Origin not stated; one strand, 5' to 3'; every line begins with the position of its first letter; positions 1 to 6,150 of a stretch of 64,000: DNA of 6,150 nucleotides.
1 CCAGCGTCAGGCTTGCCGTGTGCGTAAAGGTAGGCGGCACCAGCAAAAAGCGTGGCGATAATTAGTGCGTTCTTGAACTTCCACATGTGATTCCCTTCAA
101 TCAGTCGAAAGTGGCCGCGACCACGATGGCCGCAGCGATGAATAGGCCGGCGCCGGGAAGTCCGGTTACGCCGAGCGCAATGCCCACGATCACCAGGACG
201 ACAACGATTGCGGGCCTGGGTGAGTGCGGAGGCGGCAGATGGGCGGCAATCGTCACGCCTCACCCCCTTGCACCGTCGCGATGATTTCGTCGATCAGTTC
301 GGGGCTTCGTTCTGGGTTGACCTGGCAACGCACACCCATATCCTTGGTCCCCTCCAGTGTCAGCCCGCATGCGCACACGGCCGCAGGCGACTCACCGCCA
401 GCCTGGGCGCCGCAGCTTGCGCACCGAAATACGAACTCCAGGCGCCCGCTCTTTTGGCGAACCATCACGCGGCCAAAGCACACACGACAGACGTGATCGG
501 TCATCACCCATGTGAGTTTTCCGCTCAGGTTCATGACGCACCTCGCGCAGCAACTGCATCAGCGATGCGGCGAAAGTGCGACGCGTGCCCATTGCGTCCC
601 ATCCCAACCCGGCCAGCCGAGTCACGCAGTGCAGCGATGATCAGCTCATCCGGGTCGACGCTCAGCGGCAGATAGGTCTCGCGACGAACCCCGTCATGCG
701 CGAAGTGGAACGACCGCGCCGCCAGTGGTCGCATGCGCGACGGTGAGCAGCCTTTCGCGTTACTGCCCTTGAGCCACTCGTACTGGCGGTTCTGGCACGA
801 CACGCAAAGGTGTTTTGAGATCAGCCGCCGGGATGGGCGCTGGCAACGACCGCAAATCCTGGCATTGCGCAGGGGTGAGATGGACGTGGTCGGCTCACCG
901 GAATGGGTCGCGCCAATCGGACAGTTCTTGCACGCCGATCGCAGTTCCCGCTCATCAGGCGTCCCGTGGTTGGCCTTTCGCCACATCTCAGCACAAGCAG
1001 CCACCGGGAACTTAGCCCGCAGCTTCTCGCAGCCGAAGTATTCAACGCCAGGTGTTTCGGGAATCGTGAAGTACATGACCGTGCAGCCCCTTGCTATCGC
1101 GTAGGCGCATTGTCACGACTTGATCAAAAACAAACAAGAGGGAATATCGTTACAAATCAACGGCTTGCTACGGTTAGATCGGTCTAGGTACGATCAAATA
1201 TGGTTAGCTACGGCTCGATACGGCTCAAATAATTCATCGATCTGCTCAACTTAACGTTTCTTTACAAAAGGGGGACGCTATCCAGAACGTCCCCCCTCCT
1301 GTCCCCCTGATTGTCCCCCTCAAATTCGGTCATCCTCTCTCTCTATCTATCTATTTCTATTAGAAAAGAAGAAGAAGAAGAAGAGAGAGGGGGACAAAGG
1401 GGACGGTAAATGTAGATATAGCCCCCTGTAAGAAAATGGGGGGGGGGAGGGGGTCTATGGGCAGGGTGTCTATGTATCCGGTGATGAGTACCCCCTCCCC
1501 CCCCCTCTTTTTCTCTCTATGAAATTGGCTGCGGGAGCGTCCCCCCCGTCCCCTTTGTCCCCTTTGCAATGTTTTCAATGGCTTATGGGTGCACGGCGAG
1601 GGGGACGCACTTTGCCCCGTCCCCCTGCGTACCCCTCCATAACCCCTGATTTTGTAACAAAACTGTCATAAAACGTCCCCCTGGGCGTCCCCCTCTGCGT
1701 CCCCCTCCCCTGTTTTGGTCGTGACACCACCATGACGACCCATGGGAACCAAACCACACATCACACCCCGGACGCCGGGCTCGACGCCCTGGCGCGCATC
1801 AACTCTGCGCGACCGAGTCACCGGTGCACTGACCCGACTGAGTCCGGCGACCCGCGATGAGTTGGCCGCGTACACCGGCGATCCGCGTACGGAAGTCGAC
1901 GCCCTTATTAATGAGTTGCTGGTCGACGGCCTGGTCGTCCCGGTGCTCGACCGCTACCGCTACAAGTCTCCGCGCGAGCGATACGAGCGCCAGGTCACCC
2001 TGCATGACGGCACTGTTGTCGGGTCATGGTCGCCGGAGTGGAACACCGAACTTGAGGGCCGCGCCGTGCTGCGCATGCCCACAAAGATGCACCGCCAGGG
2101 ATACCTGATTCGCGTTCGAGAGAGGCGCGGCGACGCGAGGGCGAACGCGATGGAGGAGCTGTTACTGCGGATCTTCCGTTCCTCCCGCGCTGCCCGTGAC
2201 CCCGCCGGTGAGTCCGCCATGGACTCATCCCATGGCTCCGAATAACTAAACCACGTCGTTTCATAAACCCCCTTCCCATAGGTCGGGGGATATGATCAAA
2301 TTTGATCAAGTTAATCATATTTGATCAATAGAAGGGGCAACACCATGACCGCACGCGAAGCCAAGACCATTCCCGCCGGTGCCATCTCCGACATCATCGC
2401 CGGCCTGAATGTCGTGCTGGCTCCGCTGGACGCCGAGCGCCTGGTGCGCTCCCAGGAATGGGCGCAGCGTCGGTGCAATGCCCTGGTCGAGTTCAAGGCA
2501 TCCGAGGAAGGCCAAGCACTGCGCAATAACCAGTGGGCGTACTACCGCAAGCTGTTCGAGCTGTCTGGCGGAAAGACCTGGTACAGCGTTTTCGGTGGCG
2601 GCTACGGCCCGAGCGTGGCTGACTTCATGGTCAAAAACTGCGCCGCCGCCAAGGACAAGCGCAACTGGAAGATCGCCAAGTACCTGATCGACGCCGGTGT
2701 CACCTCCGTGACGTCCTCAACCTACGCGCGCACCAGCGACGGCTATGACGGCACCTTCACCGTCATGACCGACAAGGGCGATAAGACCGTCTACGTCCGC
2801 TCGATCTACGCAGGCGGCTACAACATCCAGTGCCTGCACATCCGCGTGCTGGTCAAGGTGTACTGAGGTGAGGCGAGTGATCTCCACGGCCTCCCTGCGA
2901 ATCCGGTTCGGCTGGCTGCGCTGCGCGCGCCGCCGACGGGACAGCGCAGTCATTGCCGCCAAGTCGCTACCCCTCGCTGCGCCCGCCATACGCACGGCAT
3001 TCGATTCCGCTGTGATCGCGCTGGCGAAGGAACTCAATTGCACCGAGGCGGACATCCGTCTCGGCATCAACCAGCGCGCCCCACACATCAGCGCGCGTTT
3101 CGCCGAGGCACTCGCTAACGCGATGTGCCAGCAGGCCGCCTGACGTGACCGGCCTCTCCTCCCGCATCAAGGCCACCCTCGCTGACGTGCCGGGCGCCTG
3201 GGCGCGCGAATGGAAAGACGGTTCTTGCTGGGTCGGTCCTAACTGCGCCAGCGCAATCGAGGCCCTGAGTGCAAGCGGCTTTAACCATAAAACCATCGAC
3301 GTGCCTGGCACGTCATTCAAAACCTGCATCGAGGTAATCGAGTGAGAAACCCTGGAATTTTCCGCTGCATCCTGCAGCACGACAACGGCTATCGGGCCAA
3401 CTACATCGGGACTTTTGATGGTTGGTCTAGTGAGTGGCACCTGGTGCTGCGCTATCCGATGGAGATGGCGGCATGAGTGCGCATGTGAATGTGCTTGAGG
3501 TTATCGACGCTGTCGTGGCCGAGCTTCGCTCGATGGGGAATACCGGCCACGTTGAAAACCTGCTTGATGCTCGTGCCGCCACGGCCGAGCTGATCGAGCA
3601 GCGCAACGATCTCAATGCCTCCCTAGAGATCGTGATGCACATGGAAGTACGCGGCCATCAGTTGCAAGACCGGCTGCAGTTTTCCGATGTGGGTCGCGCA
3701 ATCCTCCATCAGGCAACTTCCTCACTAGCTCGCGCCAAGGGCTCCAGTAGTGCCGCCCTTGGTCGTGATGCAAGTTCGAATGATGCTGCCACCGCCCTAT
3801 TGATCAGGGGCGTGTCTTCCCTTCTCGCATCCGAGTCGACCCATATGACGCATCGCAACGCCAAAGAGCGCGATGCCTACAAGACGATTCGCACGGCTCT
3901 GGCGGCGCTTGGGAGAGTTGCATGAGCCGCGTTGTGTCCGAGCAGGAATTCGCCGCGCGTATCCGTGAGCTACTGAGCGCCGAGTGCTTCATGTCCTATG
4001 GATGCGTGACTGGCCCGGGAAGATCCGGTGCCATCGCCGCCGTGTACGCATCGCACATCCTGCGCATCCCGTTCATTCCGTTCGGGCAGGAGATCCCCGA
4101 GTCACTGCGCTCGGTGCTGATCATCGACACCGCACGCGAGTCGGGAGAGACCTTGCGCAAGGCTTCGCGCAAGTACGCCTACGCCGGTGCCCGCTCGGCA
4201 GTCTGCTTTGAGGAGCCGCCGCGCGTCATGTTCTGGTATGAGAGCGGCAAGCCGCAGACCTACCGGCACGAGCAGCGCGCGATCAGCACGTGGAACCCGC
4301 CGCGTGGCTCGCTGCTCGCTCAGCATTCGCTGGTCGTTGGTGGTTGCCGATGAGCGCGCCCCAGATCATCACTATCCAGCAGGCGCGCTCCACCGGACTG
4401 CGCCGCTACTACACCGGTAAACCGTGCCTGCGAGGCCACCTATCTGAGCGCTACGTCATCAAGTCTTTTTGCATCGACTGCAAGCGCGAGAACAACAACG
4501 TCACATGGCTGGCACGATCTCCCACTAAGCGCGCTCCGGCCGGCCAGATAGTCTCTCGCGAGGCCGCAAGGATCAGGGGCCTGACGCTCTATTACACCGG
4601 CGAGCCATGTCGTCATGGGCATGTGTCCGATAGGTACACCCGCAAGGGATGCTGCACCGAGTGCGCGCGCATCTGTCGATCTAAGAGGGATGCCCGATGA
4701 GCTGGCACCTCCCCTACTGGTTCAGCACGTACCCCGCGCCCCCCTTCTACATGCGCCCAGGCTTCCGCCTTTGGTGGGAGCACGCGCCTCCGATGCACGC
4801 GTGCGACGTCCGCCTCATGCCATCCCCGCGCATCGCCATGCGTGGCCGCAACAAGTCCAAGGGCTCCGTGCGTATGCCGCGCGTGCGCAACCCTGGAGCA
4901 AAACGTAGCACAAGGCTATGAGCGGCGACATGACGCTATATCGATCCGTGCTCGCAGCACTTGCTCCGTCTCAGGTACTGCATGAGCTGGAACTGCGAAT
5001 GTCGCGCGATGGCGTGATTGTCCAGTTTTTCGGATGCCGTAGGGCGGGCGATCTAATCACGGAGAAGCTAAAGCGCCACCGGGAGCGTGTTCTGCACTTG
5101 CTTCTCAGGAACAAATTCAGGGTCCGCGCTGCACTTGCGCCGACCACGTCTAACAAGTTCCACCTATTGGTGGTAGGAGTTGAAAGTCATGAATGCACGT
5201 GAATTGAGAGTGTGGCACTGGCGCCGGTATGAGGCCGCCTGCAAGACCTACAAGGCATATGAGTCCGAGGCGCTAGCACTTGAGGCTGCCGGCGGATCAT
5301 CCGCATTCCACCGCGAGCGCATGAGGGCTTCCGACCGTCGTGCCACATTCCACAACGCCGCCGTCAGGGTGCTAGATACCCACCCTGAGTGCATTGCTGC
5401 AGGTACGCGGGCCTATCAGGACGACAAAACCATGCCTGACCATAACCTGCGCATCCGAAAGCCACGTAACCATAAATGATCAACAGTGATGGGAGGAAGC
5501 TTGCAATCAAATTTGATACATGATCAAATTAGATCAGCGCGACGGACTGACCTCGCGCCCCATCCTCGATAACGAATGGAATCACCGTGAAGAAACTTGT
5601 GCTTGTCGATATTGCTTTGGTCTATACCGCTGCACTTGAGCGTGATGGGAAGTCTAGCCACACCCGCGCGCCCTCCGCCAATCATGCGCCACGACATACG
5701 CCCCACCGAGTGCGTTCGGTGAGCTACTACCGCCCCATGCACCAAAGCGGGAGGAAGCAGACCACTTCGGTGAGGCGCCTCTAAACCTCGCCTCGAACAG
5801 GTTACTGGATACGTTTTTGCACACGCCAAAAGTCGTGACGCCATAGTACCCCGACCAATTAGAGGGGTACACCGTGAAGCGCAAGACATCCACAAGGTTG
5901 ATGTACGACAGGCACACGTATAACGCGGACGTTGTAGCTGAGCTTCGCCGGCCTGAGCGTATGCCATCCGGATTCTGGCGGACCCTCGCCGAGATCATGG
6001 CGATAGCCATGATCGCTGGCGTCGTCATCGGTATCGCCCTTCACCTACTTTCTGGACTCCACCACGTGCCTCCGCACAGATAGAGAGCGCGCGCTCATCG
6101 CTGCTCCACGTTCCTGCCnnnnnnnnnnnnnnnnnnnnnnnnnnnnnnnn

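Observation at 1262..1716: A 450-bp non-coding block packed with iterons, a homopurine (GAA)5 run and a G10/C9 dyad: candidate replication origin or master control region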

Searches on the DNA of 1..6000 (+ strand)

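Call 4: search_dna_similar(query=window:1-6000:+, collection=phages, mode=near, max_rows=30)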
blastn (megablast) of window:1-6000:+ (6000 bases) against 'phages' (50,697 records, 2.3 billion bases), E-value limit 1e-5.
No match.
